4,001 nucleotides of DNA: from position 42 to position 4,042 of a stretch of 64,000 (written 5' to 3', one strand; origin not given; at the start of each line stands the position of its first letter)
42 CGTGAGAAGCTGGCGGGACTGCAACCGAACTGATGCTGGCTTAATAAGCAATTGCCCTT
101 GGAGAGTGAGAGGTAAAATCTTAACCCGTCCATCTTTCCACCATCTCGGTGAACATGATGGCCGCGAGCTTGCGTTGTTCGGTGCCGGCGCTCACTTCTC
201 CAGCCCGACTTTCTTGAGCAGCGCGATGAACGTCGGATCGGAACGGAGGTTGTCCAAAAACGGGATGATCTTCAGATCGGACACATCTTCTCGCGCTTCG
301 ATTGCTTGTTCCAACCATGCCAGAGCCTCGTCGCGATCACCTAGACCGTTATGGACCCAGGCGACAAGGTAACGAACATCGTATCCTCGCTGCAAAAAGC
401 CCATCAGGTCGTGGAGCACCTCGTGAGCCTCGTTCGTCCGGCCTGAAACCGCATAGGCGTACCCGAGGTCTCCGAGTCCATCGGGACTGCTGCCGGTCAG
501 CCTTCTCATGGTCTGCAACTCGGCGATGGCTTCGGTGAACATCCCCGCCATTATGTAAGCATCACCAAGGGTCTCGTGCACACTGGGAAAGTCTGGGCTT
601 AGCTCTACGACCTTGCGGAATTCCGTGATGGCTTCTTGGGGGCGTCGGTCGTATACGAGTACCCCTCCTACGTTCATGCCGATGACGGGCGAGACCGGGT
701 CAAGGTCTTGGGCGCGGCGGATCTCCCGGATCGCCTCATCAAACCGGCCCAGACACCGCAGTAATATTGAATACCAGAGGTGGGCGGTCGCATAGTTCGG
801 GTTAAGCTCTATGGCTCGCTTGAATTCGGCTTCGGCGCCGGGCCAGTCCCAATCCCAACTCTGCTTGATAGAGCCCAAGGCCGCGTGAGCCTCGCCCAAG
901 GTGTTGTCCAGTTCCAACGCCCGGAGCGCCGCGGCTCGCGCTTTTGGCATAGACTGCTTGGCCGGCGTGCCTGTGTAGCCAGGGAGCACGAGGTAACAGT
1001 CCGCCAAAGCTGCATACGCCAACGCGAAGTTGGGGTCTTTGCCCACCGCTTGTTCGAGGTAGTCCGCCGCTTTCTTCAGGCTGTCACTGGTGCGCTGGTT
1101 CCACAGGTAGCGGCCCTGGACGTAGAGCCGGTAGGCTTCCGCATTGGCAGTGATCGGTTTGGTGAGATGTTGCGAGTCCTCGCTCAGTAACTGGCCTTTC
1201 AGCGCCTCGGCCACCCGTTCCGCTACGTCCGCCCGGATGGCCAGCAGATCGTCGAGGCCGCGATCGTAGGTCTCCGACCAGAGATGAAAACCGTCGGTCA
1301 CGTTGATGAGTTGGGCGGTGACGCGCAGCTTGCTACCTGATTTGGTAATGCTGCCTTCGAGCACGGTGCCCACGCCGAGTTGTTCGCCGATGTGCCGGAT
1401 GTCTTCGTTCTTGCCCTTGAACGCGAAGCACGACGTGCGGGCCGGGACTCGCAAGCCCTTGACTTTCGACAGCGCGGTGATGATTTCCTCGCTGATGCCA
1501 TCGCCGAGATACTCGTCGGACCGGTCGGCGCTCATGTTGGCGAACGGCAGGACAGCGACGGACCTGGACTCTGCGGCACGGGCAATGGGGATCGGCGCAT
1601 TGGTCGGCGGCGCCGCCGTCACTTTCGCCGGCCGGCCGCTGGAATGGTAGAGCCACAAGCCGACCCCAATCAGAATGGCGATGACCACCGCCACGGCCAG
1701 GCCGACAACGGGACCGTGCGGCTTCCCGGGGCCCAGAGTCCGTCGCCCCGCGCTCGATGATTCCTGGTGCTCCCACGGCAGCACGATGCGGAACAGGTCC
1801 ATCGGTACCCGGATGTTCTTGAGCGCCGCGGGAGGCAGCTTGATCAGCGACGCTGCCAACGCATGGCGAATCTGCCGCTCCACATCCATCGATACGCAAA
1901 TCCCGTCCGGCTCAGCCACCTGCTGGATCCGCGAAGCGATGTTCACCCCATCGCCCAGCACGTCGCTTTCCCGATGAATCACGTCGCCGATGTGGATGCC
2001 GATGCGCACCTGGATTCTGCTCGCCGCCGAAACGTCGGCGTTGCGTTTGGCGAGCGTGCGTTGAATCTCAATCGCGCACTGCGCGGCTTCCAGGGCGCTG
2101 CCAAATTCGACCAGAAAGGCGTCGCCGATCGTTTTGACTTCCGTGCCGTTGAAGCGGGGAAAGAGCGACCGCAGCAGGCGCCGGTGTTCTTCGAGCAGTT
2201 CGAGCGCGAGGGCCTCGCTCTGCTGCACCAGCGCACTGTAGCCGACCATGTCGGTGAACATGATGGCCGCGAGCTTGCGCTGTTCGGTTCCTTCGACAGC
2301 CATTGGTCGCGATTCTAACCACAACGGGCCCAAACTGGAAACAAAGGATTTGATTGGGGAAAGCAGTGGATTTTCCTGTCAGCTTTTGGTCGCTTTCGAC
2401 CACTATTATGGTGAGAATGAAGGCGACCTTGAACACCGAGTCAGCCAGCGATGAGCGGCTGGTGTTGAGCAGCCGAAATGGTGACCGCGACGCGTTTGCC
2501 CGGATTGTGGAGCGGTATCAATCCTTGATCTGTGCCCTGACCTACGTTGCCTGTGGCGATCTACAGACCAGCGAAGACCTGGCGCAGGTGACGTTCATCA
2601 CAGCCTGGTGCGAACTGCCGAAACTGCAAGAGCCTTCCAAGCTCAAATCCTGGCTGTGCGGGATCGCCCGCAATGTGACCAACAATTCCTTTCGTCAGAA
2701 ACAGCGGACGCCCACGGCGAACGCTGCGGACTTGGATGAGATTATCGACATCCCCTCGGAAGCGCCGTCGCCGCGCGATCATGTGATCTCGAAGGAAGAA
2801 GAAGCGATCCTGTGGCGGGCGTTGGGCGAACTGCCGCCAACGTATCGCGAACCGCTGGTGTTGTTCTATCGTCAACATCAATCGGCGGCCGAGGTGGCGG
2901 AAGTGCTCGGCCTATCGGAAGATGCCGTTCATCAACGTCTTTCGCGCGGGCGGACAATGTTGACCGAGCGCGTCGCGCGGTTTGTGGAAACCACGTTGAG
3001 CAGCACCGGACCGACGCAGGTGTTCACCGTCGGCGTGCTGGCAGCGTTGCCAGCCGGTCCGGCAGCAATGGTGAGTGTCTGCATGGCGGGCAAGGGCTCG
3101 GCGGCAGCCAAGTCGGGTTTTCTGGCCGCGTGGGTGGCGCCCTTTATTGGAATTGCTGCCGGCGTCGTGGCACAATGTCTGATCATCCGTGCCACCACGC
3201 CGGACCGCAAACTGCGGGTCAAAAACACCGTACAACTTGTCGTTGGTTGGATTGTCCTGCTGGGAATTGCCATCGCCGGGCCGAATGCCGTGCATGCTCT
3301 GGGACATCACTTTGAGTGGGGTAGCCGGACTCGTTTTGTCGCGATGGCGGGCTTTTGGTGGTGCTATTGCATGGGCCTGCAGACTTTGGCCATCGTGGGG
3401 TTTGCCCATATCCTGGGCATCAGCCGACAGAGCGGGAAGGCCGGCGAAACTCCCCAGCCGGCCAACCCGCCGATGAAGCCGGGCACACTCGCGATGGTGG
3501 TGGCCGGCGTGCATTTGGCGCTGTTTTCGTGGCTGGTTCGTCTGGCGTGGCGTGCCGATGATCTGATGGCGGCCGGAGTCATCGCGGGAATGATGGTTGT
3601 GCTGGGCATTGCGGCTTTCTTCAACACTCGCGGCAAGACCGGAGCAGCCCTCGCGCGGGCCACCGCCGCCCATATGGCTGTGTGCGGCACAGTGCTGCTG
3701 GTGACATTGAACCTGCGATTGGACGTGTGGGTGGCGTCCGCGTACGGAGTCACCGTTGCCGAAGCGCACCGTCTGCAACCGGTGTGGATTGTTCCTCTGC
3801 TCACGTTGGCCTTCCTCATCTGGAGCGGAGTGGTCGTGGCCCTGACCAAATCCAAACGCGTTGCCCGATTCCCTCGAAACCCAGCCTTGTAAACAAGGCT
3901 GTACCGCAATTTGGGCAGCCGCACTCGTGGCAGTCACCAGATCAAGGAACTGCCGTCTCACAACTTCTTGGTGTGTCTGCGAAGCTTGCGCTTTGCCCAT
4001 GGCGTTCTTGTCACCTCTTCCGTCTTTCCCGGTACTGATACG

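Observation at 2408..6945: Two ECF sigma factors fused to different C-terminal membrane/periplasmic extensions, with the extension domain also present as a free gene translationally coupled to a third ECF sigma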

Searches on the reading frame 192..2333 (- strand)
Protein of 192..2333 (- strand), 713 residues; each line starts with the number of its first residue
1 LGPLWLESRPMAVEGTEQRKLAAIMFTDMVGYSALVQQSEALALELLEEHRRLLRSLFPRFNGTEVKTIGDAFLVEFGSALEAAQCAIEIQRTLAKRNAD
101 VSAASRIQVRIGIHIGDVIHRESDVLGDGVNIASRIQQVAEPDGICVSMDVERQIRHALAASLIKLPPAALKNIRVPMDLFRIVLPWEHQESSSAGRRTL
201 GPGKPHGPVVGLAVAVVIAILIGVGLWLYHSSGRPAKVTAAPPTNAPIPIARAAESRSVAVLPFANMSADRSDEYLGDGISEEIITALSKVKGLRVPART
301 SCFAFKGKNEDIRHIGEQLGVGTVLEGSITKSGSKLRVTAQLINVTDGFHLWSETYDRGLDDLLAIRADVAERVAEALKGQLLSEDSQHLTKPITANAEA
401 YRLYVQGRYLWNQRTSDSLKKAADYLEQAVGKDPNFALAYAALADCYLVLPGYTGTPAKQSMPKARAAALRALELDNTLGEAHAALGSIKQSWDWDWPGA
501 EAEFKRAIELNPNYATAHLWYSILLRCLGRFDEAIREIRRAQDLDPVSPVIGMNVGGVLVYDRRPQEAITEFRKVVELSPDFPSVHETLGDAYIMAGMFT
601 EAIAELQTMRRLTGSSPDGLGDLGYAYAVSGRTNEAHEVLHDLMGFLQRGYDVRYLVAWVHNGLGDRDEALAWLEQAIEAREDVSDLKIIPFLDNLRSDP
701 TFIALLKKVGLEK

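Call 3: search_protein_families(library=pfam, proteins=[window:192-2333:-], max_evalue=0.01)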
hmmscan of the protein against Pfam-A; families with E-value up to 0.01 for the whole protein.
window:192-2333:- (713 aa): 20 families
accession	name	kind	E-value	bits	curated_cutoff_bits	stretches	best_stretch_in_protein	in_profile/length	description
PF14559.12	TPR_19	-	6.3e-25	87.7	25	3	562-611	4-53/68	Tetratricopeptide repeat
PF00211.25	Guanylate_cyc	-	6.2e-21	75.3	21.9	1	21-154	8-154/183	Adenylate and Guanylate cyclase catalytic domain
PF07719.23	TPR_2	-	2.6e-20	71.3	27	1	515-546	1-32/34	Tetratricopeptide repeat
PF13414.12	TPR_11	-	8.3e-20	70.6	26.8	2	567-594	12-39/42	TPR repeat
PF13432.12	TPR_16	-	1.7e-17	63.9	32.7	2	496-549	12-65/65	Tetratricopeptide repeat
PF13431.12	TPR_17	-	2.5e-17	62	24.4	1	504-535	2-33/34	Tetratricopeptide repeat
PF13428.12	TPR_14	-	1.9e-15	56.2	23.5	0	517-549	3-35/44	Tetratricopeptide repeat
PF13181.12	TPR_8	-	2.1e-14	52.8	25.7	1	652-683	2-33/34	Tetratricopeptide repeat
PF00515.34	TPR_1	-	1.1e-10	41.3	27.8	0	654-680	4-30/34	Tetratricopeptide repeat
PF13424.12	TPR_12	-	4.4e-07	30.4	30.1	0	654-682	48-76/77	Tetratricopeptide repeat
PF13374.12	TPR_10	-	1.7e-05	25.1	27.5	1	658-684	9-35/42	Tetratricopeptide repeat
PF13174.12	TPR_6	-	0.00036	21.4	26.3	0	589-608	6-25/33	Tetratricopeptide repeat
PF12895.13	ANAPC3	-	0.001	19.8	27.2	0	623-676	29-81/82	Anaphase-promoting complex, cyclosome, subunit 3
PF07721.20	TPR_4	-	0.0013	19.5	27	0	658-676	8-26/26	Tetratricopeptide repeat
PF17680.6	FlgO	-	0.0013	19.1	22.6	0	256-347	17-114/130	FlgO protein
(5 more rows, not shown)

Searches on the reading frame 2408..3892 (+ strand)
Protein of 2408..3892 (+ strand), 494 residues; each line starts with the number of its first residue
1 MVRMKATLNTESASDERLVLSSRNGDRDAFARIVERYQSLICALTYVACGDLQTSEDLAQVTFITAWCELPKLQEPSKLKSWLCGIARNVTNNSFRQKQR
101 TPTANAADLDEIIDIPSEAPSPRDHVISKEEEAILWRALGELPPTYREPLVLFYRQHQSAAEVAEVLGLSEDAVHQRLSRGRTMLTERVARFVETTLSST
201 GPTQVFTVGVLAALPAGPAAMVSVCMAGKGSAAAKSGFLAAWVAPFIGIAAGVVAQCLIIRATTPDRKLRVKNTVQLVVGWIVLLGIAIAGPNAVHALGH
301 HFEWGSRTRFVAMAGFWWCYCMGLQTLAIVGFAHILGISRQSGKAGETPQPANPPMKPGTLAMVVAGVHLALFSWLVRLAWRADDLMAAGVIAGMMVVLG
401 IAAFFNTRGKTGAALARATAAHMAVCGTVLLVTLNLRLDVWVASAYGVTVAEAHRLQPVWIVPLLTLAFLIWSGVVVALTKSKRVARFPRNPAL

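Call 3: search_protein_families(library=pfam, proteins=[window:2408-3892:+], max_evalue=0.01)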
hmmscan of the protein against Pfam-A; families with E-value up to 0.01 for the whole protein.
window:2408-3892:+ (494 aa): 5 families
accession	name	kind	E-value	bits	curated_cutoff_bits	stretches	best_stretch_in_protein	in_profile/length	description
PF08281.18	Sigma70_r4_2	-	7.7e-14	51.5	25.7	1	134-185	3-54/54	Sigma-70, region 4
PF04542.20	Sigma70_r2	-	9.9e-12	44.9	24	1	33-101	1-71/71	Sigma-70 region 2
PF04545.22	Sigma70_r4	-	8.3e-08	32.1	24.1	1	138-183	1-46/50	Sigma-70, region 4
PF18024.7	HTH_50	-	0.0017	18.4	27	0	148-180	14-46/50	Helix-turn-helix domain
PF13404.12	HTH_AsnC-type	-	0.0025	18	27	1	159-180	19-40/42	AsnC-type helix-turn-helix domain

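Call 4: search_protein_families(library=ncbifam, proteins=[window:2408-3892:+], max_evalue=0.01)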
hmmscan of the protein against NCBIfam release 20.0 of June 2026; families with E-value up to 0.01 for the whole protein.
window:2408-3892:+ (494 aa): 83 families (the best 25 are shown)
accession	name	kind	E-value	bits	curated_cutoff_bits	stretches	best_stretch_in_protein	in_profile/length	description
NF004113.0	PRK05602.1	equivalog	1.6e-28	99.7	208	1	8-191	25-203/211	RNA polymerase sigma factor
NF007223.0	PRK09641.1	equivalog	3e-28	98.9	209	1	16-189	6-184/187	RNA polymerase sigma factor SigW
TIGR02937.1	sigma70-ECF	superfamily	3.2e-25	88.7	42.9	1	28-188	1-164/165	sigma-70 family RNA polymerase sigma factor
TIGR02948.1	SigW_bacill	equivalog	9.6e-24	84.5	243.1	1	16-189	6-184/187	RNA polymerase sigma factor SigW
NF008888.0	PRK11922.1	equivalog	3.5e-23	82.4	204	1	5-198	7-205/231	RNA polymerase sigma factor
TIGR02952.1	Sig70_famx2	equivalog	2.4e-22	79.7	206.45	1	22-180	5-161/170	ECF subfamily RNA polymerase sigma factor, BldN family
NF009171.0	PRK12518.1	equivalog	2.8e-22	79.5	208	1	7-187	6-182/191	RNA polymerase sigma factor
NF007225.0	PRK09643.1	equivalog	5.9e-21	75.1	190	1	5-198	4-191/204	RNA polymerase sigma factor SigM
TIGR02989.1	Sig-70_gvs1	subfamily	7.6e-21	74.7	124.55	1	29-187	2-156/158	RNA polymerase sigma-70 factor, Rhodopirellula/Verrucomicrobium family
NF006930.0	PRK09415.1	subfamily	9.8e-21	74.4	198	1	27-189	15-175/179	RNA polymerase factor sigma C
NF009166.1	PRK12513.1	equivalog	1e-20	74.3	206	1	9-191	3-188/193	RNA polymerase sigma factor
TIGR02985.1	Sig70_bacteroi1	subfamily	1.6e-20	74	126.4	1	29-186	2-159/162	RNA polymerase sigma-70 factor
NF009170.0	PRK12517.1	subfamily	3e-20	72.5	197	1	16-190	11-177/188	RNA polymerase sigma factor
TIGR02950.1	SigM_subfam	subfamily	2.3e-19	69.8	147.95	1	33-188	5-157/159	RNA polymerase sigma factor, SigM family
TIGR02983.1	SigE-fam_strep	subfamily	4.1e-19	69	141.55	1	26-189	4-158/162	SigE family RNA polymerase sigma factor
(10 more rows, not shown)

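Call 47: predict_structure(alignment_id=A2)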
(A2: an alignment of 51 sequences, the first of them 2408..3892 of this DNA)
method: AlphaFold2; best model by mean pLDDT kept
length: 494 residues; sequences in the alignment: 51
mean_pLDDT: 78.0   pTM: 0.50
mean pLDDT of the five models: 78.0, 76.2, 75.4, 75.3, 73.3
residues with pLDDT >= 90: 124; 70-90: 260; 50-70: 41; < 50: 69
segments of 3 or more residues with pLDDT < 50: 1-9, 104-127, 200-233
pLDDT, mean of each block of 10 residues (from residue 1): 39 80 90 91 88 88 93 90 92 81 47 39 46 81 92 83 92 90 84 63 38 35 32 55 79 84 81 84 84 89 89 85 85 79 65 80 91 90 91 95 93 85 89 88 86 83 86 87 69 60
secondary structure, 60 per line:
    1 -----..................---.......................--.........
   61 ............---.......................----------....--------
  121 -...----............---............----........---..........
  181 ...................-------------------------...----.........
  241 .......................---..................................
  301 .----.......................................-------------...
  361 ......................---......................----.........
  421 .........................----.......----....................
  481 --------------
elements in order: H6-23 H27-49 H52-72 H76-98 H109-112 H129-140 H144-155 H160-167 H171-199 H232-263 H267-301 H306-344 H358-382 H386-407 H412-445 H450-456 H461-480

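Call 54: fold_search(model_id=the predicted structure, library=pdb)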
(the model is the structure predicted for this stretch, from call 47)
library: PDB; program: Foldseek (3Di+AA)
matches with E <= 10: 307; with E <= 0.001: 27
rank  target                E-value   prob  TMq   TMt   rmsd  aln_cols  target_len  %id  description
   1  5wuq_A                2.7e-07  1.00  0.17  0.52  16.2       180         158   26  Crystal structure of SigW in complex with its anti-sigma RsiW, a zinc binding form (released 2017-03-29)
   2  5wur_A                4.2e-07  1.00  0.17  0.52  15.5       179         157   27  Crystal structure of SigW in complex with its anti-sigma RsiW, an oxdized form (released 2017-03-29)
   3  1or7_A                5.9e-07  1.00  0.21  0.45  12.1       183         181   28  Crystal Structure of Escherichia coli sigmaE with the Cytoplasmic Domain of its Anti-sigma RseA (released 2003-04-15)
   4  9m9e_F                8.5e-07  1.00  0.14  0.39  16.7       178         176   26  Structural Basis of Pausing During Transcription Initiation in Mycobacterium tuberculosis (released 2026-01-14)
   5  5wuq_B                8.9e-07  1.00  0.17  0.52  15.1       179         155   27  Crystal structure of SigW in complex with its anti-sigma RsiW, a zinc binding form (released 2017-03-29)
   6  8z6g_D                2.5e-06  1.00  0.22  0.51   8.1       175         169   28  the AlgU-MucAcyto complex structure in Pseudomonas aeruginosa (released 2024-05-08)
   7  8z6g_B                2.7e-06  1.00  0.22  0.51   8.1       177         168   27  the AlgU-MucAcyto complex structure in Pseudomonas aeruginosa (released 2024-05-08)
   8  6jbq_F                6.6e-06  1.00  0.17  0.43  21.4       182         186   26  CryoEM structure of Escherichia coli sigmaE transcription initiation complex containing 5nt of RNA (released 2019-05-29)
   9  6in7_B                8.6e-06  1.00  0.22  0.49   8.4       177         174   28  Crystal structure of AlgU in complex with MucA(cyto) (released 2019-07-24)
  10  1or7_B                1.2e-05  1.00  0.22  0.49   7.9       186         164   25  Crystal Structure of Escherichia coli sigmaE with the Cytoplasmic Domain of its Anti-sigma RseA (released 2003-04-15)
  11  6kop_F                1.5e-05  1.00  0.14  0.42  22.6       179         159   24  Mycobacterium tuberculosis initial transcription complex comprising sigma H and 5'-OH RNA of 9 nt (released 2020-03-11)
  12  9m9d_F                2.6e-05  1.00  0.14  0.42  20.1       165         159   26  Structural Basis of Pausing During Transcription Initiation in Mycobacterium tuberculosis (released 2026-01-14)
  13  6dxo_A                3.7e-05  1.00  0.15  0.51  11.3       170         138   24  1.8 A structure of RsbN-BldN complex. (released 2018-07-11)
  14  4cxf_A                4.7e-05  1.00  0.16  0.46  15.4       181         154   25  Structure of CnrH in complex with the cytosolic domain of CnrY (released 2014-04-30)
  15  6jcx_F                4.7e-05  1.00  0.14  0.35  20.5       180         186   22  Mycobacterium tuberculosis transcription initiation complex with ECF sigma factor sigma H and 6nt RNA (released 2019-05-29)
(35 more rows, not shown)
